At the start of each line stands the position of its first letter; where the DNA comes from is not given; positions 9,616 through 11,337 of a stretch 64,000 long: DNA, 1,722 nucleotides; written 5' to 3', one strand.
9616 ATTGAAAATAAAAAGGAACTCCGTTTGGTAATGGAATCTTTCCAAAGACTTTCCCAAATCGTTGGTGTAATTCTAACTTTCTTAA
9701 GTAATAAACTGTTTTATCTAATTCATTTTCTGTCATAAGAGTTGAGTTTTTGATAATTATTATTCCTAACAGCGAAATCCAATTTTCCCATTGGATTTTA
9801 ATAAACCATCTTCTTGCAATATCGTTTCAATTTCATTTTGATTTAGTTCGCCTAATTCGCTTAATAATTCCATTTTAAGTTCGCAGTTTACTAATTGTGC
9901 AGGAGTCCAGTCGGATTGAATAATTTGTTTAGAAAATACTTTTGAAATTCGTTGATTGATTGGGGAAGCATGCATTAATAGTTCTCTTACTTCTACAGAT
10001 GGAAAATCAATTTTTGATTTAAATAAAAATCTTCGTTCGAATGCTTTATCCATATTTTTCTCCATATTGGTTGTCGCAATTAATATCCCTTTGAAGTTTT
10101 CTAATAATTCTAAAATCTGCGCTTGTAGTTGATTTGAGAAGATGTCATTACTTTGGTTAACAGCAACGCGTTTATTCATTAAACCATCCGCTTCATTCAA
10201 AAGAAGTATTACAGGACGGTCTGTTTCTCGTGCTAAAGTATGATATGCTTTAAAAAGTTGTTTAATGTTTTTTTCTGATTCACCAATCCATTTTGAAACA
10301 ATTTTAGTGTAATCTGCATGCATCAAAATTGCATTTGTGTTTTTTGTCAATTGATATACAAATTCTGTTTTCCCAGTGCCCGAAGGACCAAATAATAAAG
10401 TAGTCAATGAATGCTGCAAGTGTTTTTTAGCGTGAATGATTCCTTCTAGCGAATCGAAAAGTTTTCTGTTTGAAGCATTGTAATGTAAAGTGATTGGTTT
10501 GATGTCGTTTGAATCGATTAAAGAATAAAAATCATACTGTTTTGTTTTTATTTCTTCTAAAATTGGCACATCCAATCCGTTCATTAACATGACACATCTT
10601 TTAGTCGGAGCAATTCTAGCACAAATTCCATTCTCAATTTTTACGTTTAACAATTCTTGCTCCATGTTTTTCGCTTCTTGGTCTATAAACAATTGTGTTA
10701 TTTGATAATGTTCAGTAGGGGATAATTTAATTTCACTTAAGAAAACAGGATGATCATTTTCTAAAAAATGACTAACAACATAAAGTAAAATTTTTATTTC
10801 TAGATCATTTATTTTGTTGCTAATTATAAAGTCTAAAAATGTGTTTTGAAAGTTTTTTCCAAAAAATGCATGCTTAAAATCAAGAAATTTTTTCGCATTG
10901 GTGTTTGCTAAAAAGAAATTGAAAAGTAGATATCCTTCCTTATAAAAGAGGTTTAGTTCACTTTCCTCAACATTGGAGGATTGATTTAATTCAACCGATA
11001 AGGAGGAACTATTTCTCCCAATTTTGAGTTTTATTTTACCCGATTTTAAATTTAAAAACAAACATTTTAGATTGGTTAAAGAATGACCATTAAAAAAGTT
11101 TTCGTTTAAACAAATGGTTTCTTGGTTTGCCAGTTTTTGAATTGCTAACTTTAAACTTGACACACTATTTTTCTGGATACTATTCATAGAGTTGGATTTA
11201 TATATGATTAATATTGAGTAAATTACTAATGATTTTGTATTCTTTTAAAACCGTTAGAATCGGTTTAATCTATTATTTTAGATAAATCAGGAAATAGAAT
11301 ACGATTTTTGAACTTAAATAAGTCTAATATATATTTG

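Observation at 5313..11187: Operon of AAA+ ATPase, membrane protein, coiled-coil, HTH/Zn-peptidase and HTH/UDG-like genes: candidate undescribed conflict (defence) system beside ssrA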

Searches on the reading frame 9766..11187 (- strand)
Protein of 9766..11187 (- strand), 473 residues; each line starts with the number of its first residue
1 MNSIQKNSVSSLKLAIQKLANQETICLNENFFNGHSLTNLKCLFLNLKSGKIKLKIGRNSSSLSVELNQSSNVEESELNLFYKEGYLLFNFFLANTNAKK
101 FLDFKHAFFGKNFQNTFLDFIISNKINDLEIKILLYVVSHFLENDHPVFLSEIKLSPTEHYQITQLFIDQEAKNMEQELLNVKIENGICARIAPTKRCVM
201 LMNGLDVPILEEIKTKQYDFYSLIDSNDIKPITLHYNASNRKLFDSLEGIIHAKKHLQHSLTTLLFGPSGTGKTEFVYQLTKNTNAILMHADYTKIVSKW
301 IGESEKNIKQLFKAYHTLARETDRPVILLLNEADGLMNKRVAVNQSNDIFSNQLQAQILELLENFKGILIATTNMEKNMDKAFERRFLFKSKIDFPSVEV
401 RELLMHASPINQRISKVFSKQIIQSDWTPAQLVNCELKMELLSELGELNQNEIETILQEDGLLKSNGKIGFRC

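Call 4: search_protein_families(library=pfam, proteins=[window:9766-11187:-], max_evalue=0.1)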
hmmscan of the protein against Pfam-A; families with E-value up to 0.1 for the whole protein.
window:9766-11187:- (473 aa): 13 families
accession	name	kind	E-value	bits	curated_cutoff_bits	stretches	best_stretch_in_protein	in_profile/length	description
PF00004.35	AAA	-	2.5e-22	80.2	21.2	1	264-394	2-128/131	ATPase family associated with various cellular activities (AAA)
PF12775.13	AAA_7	-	0.0036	17.3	25.8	1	253-285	26-58/181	P-loop containing dynein motor region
PF07728.20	AAA_5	-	0.0061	17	22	1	264-387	3-139/139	AAA domain (dynein-related subfamily)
PF00006.31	ATP-synt_ab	-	0.0097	16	29.5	1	263-342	17-88/213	ATP synthase alpha/beta family, nucleotide-binding domain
PF13401.12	AAA_22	-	0.011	16.5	27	0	262-336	7-96/130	AAA domain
PF25201.1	nSTAND6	-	0.015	15.7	27.7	0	253-299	11-55/148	Novel STAND NTPase 6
PF13671.12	AAA_33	-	0.016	15.9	27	1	264-311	3-33/143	AAA domain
PF12774.13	AAA_6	-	0.024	14.1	25.2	1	257-284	29-56/327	Hydrolytic ATP binding site of dynein motor region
PF00910.28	RNA_helicase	-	0.029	15.3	21.5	0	264-286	2-24/105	RNA helicase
PF13086.12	AAA_11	-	0.035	14.3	27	1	254-285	11-42/257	AAA domain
PF00005.33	ABC_tran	-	0.057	14.5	25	0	257-374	8-101/137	ABC transporter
PF03193.22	RsgA_GTPase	-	0.073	13.3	30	0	248-285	95-131/174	RsgA GTPase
PF13479.12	AAA_24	-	0.094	13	27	0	262-289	4-28/195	AAA domain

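Call 5: search_protein_families(library=padloc, proteins=[window:9766-11187:-], max_evalue=0.1)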
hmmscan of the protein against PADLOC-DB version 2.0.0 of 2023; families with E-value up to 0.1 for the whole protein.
window:9766-11187:- (473 aa): 7 families
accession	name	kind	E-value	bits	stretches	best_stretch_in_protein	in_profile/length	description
PDLC02196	IetA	-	5.4e-21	73.4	1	253-409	111-265/374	-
PDLC02195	IetA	-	1.2e-17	62.3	1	254-415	131-286/395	-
PDLC04232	IetA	-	2e-12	45.1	1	262-407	118-257/330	-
PDLC00915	TRIP13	-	1.9e-10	38.6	1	263-406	66-221/302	TRIP13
PDLC04231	IetA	-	5.6e-08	30.9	1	263-403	120-252/262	-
PDLC00914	TRIP13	-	5.7e-05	20.7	1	264-407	75-229/302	TRIP13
PDLC04140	mad8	-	0.023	12.2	0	257-283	24-50/314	mads_8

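Call 7: search_protein_families(library=ncbifam, proteins=[window:9766-11187:-], max_evalue=0.1)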
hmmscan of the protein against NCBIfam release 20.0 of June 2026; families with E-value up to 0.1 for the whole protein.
window:9766-11187:- (473 aa): 19 families
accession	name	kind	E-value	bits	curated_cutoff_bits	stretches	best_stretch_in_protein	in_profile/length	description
NF041006.2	cell_div_CdvC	equivalog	6.9e-22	77.8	650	1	263-410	137-287/370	cell division protein CdvC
NF042959.1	IteA_antiphage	equivalog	3.3e-20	72.6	510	1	253-419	114-278/367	anti-phage ATPase IteA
TIGR01243.1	CDC48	subfamily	1.5e-14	53.3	802.65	1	262-393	489-617/733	CDC48 family AAA ATPase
NF047748.1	PrtsmActNtasePan1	equivalog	6e-13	48.6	750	1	262-404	184-327/405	proteasome-activating nucleotidase Pan1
TIGR01242.2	TIGR01242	subfamily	1e-12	47.7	500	1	263-397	151-284/362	proteasome-activating nucleotidase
NF047747.1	PrtsmActNtasePan2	equivalog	1.6e-12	47.4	700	1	263-400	188-326/397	proteasome-activating nucleotidase Pan2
NF003069.1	PRK03992.1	subfamily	1.6e-12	47.3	500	1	263-399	168-305/379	proteasome-activating nucleotidase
TIGR03689.1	pup_AAA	equivalog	4.1e-07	29.1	504.75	1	256-395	212-364/512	proteasome ATPase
NF003745.1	PRK05342.1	equivalog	3.5e-05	22.8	359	1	257-364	107-214/418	ATP-dependent Clp protease ATP-binding subunit ClpX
TIGR03922.1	T7SS_EccA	equivalog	5.5e-05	21.9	466.65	1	258-420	310-473/557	type VII secretion AAA-ATPase EccA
TIGR00382.1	clpX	equivalog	0.00015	20.9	370.75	1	253-363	111-221/414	ATP-dependent protease ATP-binding subunit ClpX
TIGR01241.2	FtsH_fam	equivalog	0.0015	17.4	600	1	264-406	199-342/598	ATP-dependent zinc metalloprotease FtsH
NF008004.0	PRK10733.1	equivalog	0.0017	16.4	1008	1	263-405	188-331/644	ATP-dependent zinc metalloprotease FtsH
NF003229.0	PRK04195.1-5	equivalog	0.0057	15.4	280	1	256-339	40-118/413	replication factor C large subunit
TIGR00174.1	miaA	equivalog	0.016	14.5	148.65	1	264-299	3-38/288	tRNA (adenosine(37)-N6)-dimethylallyltransferase MiaA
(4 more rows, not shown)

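Call 8: search_protein_families(library=phrogs, proteins=[window:9766-11187:-], max_evalue=0.1)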
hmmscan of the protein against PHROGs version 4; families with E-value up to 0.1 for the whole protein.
window:9766-11187:- (473 aa): 21 families
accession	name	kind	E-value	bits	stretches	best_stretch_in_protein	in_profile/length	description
phrog_3757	-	unknown function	3.2e-32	113.3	1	255-424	121-286/367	-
phrog_10401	-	other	1e-23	85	1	225-402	430-593/667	ATPase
phrog_9172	-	unknown function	6.6e-21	75.7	1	259-407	106-256/509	-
phrog_29662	-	other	3.5e-07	30.4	1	267-399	356-476/548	ATP-dependent protease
phrog_7485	-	unknown function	1.1e-06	28.8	1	253-447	220-404/430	-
phrog_168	-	DNA, RNA and nucleotide metabolism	3.4e-06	28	1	263-407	45-167/314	clamp loader of DNA polymerase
phrog_8638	-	unknown function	1.2e-05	25.2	1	262-339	307-379/568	-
phrog_16448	-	other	0.00011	21.6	1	243-402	432-600/680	ATPase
phrog_249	-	moron, auxiliary metabolic gene and host takeover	0.00019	21.9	1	225-405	94-287/380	porphyrin biosynthesis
phrog_4339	-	unknown function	0.00026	21.3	1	264-373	55-166/552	-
phrog_5534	-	unknown function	0.0012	19.1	1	264-364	31-126/273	-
phrog_30773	-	unknown function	0.0059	15.9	1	263-402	199-340/666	-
phrog_21545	-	unknown function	0.0083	17.1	1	84-125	4-45/67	-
phrog_243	-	DNA, RNA and nucleotide metabolism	0.01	15.8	0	253-287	28-62/273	DnaB-like replicative helicase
phrog_5846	-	DNA, RNA and nucleotide metabolism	0.011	16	1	247-386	28-144/380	clamp loader of DNA polymerase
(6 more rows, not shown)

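Call 21: find_homologous_proteins(query=window:9766-11187:-)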
Query window:9766-11187:- (473 aa): 2865 proteins with E <= 0.001 among 8000 candidates; the best 120 are listed.
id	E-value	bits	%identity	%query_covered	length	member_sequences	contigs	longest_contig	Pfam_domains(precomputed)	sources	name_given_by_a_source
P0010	3.2e-289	977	94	100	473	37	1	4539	PF00004.36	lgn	-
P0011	8.3e-271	916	88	100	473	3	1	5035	PF00004.36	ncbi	-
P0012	1.1e-261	886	84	100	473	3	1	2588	PF00004.36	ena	-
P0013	6.1e-246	834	81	98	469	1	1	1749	PF00004.36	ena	-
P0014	9.7e-240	814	78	98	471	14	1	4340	PF00004.36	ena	-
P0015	1.2e-203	695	65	100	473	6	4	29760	PF00004.36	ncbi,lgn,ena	-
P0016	5.6e-162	558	57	100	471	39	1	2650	PF00004.36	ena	-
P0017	5.1e-151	522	55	100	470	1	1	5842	PF00004.36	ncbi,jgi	jgi:hypothetical protein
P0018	1.5e-109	385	43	97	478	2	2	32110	PF00004.36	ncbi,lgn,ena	-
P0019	1.6e-109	385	64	59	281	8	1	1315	PF00004.36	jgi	jgi:SpoVK/Ycf46/Vps4 family AAA+-type ATPase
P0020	3.3e-94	334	42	97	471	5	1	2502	PF00004.36,PF04851.22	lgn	-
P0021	8.2e-82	294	39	92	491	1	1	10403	PF00004.36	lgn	-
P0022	2.6e-77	279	44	72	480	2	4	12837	PF00004.36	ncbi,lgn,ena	-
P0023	3.6e-76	275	41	73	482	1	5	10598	PF00004.36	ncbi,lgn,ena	-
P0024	9.4e-76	274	38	92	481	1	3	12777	PF00004.36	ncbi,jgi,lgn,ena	jgi:hypothetical protein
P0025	1.7e-75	273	41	78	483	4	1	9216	PF00004.36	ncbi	-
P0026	6.3e-75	271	41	76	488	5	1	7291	PF00004.36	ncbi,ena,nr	ncbi:MAG TPA: ATP-binding protein [Bacteroidales bacterium]|nr:ATP-binding protein [Bacteroidales ba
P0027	7.3e-75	271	44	72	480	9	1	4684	PF00004.36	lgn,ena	-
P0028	1.2e-72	263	38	93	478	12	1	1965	PF00004.36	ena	-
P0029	1.3e-72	263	37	93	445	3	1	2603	PF00004.36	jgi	jgi:hypothetical protein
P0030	9.8e-71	257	40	78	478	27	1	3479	PF00004.36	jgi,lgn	jgi:hypothetical protein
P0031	2.2e-70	256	38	82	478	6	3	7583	PF00004.36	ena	-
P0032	2.6e-69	252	39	73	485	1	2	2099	PF00004.36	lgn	-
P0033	3.1e-69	252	43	62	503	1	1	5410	PF00004.36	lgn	-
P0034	1.4e-68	250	38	81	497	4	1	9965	PF00004.36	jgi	jgi:hypothetical protein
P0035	3.2e-68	249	40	73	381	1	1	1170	PF00004.36,PF13191.13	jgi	jgi:hypothetical protein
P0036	3.5e-68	249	36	89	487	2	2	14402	PF00004.36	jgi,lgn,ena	jgi:DNA polymerase III delta prime subunit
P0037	4.6e-68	248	34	94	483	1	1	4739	PF00004.36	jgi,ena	jgi:ATP-dependent 26S proteasome regulatory subunit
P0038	1.1e-67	247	35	94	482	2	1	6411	PF00004.36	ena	-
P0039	1.5e-67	247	40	73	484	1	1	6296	PF00004.36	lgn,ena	-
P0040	8.5e-67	244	35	94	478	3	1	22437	PF00004.36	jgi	jgi:DNA polymerase III delta prime subunit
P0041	1.6e-66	243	35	94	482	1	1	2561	PF00004.36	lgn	-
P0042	3.2e-66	242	35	94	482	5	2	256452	PF00004.36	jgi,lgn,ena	jgi:ATP-dependent 26S proteasome regulatory subunit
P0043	4.9e-66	242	38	73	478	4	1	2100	PF00004.36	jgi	jgi:hypothetical protein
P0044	5.2e-66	242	38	79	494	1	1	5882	PF00004.36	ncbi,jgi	jgi:hypothetical protein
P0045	1.2e-65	240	40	78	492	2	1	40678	PF00004.36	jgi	jgi:hypothetical protein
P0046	1.9e-65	240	37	75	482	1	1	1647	PF00004.36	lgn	-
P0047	2.2e-65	240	35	94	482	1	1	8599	PF00004.36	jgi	jgi:hypothetical protein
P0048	4.8e-65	238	35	94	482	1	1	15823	PF00004.36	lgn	-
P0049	5.9e-65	238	37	93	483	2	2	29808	PF00004.36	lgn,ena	-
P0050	8.0e-65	238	35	79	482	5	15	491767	PF00004.36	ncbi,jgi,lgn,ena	jgi:hypothetical protein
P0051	1.1e-64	237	39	77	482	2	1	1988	PF00004.36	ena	-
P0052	1.3e-64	237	34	94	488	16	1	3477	PF00004.36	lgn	-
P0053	1.7e-64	237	33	100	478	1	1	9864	PF00004.36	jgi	jgi:hypothetical protein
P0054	2.3e-64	236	37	79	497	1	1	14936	PF00004.36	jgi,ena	-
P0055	2.5e-64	236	38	75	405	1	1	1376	PF00004.36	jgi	jgi:hypothetical protein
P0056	2.6e-64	236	35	94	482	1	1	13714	PF00004.36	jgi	jgi:ATP-dependent 26S proteasome regulatory subunit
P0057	3.1e-64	236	33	94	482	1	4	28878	PF00004.36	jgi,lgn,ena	jgi:hypothetical protein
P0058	5.0e-64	235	33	96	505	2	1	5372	PF00004.36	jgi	-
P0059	1.8e-63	233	36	73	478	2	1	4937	PF00004.36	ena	-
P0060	1.8e-63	233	37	73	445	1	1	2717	PF00004.36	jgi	jgi:DNA polymerase III delta prime subunit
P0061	1.0e-62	231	38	75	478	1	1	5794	PF00004.36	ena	-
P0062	1.5e-62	230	37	73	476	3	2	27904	PF00004.36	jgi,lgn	jgi:hypothetical protein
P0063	1.7e-62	230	37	73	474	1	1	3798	PF00004.36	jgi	jgi:hypothetical protein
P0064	2.3e-62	230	38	77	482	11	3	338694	PF00004.36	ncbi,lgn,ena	-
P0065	4.4e-62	229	36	81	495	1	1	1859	PF00004.36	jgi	jgi:hypothetical protein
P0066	5.7e-62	228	35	94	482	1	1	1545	PF00004.36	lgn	-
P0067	6.2e-62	228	38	75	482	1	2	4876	PF00004.36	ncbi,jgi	jgi:hypothetical protein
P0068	7.0e-62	228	36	73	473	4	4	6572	PF00004.36,PF13191.13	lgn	-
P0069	9.4e-62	228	36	73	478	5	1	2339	PF00004.36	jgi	jgi:hypothetical protein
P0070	1.0e-61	227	35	94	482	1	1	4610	PF00004.36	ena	-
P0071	1.1e-61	227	36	73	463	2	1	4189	PF00004.36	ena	-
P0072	1.8e-61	227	35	94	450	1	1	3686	PF00004.36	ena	-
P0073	2.9e-61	226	35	94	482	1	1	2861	PF00004.36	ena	-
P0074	2.9e-61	226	35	94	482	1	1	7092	PF00004.36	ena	-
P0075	3.1e-61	226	35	94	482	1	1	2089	PF00004.36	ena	-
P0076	3.6e-61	226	33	94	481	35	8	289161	PF00004.36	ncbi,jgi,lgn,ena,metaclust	jgi:hypothetical protein|metaclust:\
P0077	4.7e-61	225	35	94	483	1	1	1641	PF00004.36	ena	-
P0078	4.9e-61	225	34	94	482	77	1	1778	PF00004.36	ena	-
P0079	5.0e-61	225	35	94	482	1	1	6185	PF00004.36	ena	-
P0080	5.5e-61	225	35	94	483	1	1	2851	PF00004.36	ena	-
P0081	5.6e-61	225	35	94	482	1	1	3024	PF00004.36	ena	-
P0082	6.6e-61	225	35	94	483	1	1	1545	PF00004.36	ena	-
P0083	6.7e-61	225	35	94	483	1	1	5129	PF00004.36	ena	-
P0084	7.5e-61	225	35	94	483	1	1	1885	PF00004.36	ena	-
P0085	7.8e-61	225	34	94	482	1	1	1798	PF00004.36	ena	-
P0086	8.9e-61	224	36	73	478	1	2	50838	PF00004.36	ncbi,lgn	-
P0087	1.1e-60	224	34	94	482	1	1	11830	PF00004.36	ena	-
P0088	1.1e-60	224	34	94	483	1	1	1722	PF00004.36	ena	-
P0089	1.2e-60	224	34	94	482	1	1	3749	PF00004.36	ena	-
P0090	1.3e-60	224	34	94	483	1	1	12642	PF00004.36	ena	-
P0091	1.4e-60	224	34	94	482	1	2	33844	PF00004.36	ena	-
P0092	1.9e-60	223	34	94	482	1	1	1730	PF00004.36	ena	-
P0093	1.9e-60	223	34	94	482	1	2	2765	PF00004.36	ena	-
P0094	1.9e-60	223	34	94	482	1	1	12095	PF00004.36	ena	-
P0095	2.3e-60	223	34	94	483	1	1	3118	PF00004.36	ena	-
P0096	2.3e-60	223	34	94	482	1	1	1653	PF00004.36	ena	-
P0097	2.5e-60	223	34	94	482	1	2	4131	PF00004.36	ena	-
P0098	2.6e-60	223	34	94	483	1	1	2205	PF00004.36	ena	-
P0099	2.9e-60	223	34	94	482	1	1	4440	PF00004.36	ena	-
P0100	3.0e-60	223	34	94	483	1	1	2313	PF00004.36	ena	-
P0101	3.1e-60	223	34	94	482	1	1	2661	PF00004.36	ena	-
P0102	3.4e-60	222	34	94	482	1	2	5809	PF00004.36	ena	-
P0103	3.4e-60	222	34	94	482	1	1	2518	PF00004.36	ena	-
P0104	3.4e-60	222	34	94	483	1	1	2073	PF00004.36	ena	-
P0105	3.6e-60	222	34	94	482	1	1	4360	PF00004.36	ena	-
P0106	4.2e-60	222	34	94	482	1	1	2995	PF00004.36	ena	-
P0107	4.2e-60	222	34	94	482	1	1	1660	PF00004.36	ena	-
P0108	4.3e-60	222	34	94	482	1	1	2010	PF00004.36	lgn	-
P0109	4.4e-60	222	34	94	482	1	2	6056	PF00004.36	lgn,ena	-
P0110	5.0e-60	222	34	94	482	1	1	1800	PF00004.36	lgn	-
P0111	5.2e-60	222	34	94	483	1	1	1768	PF00004.36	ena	-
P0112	5.8e-60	222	34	94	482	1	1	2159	PF00004.36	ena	-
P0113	5.8e-60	222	34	94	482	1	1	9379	PF00004.36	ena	-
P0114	6.2e-60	222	34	94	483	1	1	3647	PF00004.36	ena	-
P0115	6.3e-60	222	34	94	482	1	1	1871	PF00004.36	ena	-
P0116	6.8e-60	221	34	94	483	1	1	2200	PF00004.36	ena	-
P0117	6.8e-60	221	34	94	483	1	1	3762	PF00004.36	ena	-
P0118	7.4e-60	221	34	94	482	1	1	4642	PF00004.36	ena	-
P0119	7.5e-60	221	34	94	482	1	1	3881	PF00004.36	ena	-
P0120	7.6e-60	221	34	94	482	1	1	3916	PF00004.36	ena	-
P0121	7.6e-60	221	34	94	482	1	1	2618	PF00004.36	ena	-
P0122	8.0e-60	221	38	72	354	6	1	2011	PF00004.36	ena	-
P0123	8.1e-60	221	34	94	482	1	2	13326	PF00004.36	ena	-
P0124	8.3e-60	221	36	72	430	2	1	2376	PF00004.36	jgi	jgi:ATP-dependent 26S proteasome regulatory subunit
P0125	8.9e-60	221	34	94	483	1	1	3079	PF00004.36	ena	-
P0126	8.9e-60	221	34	94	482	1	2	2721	PF00004.36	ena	-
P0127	1.0e-59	221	34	94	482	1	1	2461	PF00004.36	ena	-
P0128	1.0e-59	221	34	94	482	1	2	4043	PF00004.36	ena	-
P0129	1.2e-59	221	34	94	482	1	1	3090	PF00004.36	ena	-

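Call 22: find_encoding_contigs(protein=P0018, flank=8000, max_places=2)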
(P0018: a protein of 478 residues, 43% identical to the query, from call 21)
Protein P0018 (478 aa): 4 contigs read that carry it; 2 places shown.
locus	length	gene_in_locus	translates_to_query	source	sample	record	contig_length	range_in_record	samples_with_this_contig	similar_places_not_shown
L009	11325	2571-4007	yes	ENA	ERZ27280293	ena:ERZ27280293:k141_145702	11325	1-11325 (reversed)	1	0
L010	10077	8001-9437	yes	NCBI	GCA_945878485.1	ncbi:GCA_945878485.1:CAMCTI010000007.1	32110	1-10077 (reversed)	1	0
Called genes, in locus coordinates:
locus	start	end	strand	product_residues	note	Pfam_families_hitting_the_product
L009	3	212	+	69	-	?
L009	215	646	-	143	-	-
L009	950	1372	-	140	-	-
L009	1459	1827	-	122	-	-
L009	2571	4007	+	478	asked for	PF00004:AAA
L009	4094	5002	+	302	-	-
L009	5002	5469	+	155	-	-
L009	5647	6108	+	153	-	-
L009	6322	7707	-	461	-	-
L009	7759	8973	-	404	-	-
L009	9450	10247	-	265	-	-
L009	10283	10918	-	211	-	-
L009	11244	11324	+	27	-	?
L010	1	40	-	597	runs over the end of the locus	-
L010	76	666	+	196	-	PF04011:LemA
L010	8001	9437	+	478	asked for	PF00004:AAA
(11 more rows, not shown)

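Call 23: find_encoding_contigs(protein=P0042, flank=8000, max_places=2)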
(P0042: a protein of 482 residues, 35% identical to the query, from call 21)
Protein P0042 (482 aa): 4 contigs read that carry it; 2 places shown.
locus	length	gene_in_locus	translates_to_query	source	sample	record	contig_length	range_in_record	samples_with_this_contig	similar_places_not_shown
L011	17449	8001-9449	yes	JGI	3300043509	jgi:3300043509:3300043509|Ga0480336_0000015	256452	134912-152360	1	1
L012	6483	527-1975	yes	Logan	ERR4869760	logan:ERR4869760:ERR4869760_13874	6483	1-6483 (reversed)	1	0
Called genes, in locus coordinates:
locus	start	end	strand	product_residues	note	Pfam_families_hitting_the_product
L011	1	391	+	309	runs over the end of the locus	PF00149:Metallophos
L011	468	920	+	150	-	-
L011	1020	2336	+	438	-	PF01068:DNA_ligase_A_M (weak), PF04679:DNA_ligase_A_C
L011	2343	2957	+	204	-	-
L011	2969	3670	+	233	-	-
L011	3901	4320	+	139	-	-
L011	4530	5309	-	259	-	PF12799:LRR_4 (faint), PF23598:LRR_14 (weak), PF13855:LRR_8 (weak), PF23598:LRR_14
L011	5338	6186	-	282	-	-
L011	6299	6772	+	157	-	-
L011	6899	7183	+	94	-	-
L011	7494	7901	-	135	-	-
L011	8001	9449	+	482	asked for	PF00004:AAA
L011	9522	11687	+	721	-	-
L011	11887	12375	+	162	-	PF08719:NADAR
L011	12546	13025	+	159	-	PF08719:NADAR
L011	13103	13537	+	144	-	-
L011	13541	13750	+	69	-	-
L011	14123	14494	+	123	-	-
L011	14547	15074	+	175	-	-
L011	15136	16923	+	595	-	PF14284:PcfJ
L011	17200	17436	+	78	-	-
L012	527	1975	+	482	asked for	PF00004:AAA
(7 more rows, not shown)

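Call 24: find_encoding_contigs(protein=P0015, flank=8000, max_places=2)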
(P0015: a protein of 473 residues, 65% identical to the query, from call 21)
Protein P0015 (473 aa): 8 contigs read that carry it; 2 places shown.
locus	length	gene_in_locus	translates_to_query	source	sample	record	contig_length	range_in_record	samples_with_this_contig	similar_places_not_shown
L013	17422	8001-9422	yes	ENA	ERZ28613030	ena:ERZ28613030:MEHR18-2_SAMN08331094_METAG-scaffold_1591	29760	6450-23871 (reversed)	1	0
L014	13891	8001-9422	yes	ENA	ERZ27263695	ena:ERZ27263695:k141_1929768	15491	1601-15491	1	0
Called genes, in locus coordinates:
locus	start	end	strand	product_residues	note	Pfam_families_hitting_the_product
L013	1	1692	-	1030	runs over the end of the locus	PF04257:RecC_N, PF27451:RecC_4th, PF17946:RecC_C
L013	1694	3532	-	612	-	PF00580:UvrD-helicase, PF13086:AAA_11 (faint), PF13245:AAA_19, PF13604:AAA_30, PF01443:Viral_helicase1 (faint), PF05127:NAT10_TcmA_helicase, PF18335:SH3_13 (weak), PF13538:UvrD_C_2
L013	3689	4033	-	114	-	-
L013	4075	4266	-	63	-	-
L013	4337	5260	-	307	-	PF06189:5-nucleotidase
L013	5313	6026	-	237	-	PF02146:SIR2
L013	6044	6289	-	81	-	-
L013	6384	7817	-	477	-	PF06956:RtcR (weak), PF00158:Sigma54_activat, PF14532:Sigma54_activ_2, PF07724:AAA_2, PF00004:AAA (faint), PF07728:AAA_5, PF25601:AAA_lid_14, PF02954:HTH_8 (weak)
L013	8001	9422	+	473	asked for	PF00004:AAA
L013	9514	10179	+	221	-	-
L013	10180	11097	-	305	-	PF03747:ADP_ribosyl_GH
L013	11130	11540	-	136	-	-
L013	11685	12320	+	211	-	-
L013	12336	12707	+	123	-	-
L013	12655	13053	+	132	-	-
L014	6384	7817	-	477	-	PF06956:RtcR (weak), PF00158:Sigma54_activat, PF14532:Sigma54_activ_2, PF07724:AAA_2, PF00004:AAA (faint), PF07728:AAA_5, PF25601:AAA_lid_14, PF02954:HTH_8 (weak)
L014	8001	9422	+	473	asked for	PF00004:AAA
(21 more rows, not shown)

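Call 32: search_solved_structures(query=window:9766-11187:-, max_evalue=0.001)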
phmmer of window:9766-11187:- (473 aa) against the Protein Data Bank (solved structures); distinct sequences matched with E-value up to 0.001: 246 (the best 60 are shown).
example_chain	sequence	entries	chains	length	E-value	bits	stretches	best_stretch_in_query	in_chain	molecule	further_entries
5vc7_A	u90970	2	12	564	1.8e-21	79.9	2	258-398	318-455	VCP-like ATPase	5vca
5g4g_A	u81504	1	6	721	3.7e-21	78.9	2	258-398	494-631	VCP-LIKE ATPASE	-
5g4f_A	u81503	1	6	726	3.8e-21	78.8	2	258-398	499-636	VCP-LIKE ATPASE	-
6chs_H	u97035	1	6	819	2.3e-18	69.7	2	263-395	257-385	Putative cell division control protein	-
8dar_A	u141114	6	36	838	4.4e-18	68.7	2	263-395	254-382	Cell division control protein 48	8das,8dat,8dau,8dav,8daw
6oaa_B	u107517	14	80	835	4.5e-18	68.7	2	263-395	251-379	Cell division control protein 48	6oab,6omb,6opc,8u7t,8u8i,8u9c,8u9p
6oa9_A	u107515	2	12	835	1.1e-17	67.4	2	263-395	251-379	Cell division control protein 48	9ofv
4lgm_A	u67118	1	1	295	4.6e-17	65.4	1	263-404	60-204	Vps4 AAA ATPase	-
7wd3_A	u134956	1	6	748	2.5e-16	62.9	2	263-401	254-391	ATPase family gene 2 protein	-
7nku_A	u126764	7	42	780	2.9e-16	62.8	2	263-401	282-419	ATPase family gene 2 protein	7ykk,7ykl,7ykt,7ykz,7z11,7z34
4d81_A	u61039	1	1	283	4.1e-16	62.3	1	263-409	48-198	AAA ATPase, central domain protein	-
4d82_A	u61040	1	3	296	4.6e-16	62.1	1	263-409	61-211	AAA ATPase, central domain protein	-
4d80_A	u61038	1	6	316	5.4e-16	61.9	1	263-409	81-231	AAA ATPASE, CENTRAL DOMAIN PROTEIN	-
7t3i_A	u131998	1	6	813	5.6e-16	61.8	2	259-410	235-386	Rix7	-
7swl_A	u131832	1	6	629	6.4e-16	61.6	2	259-411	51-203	Rix7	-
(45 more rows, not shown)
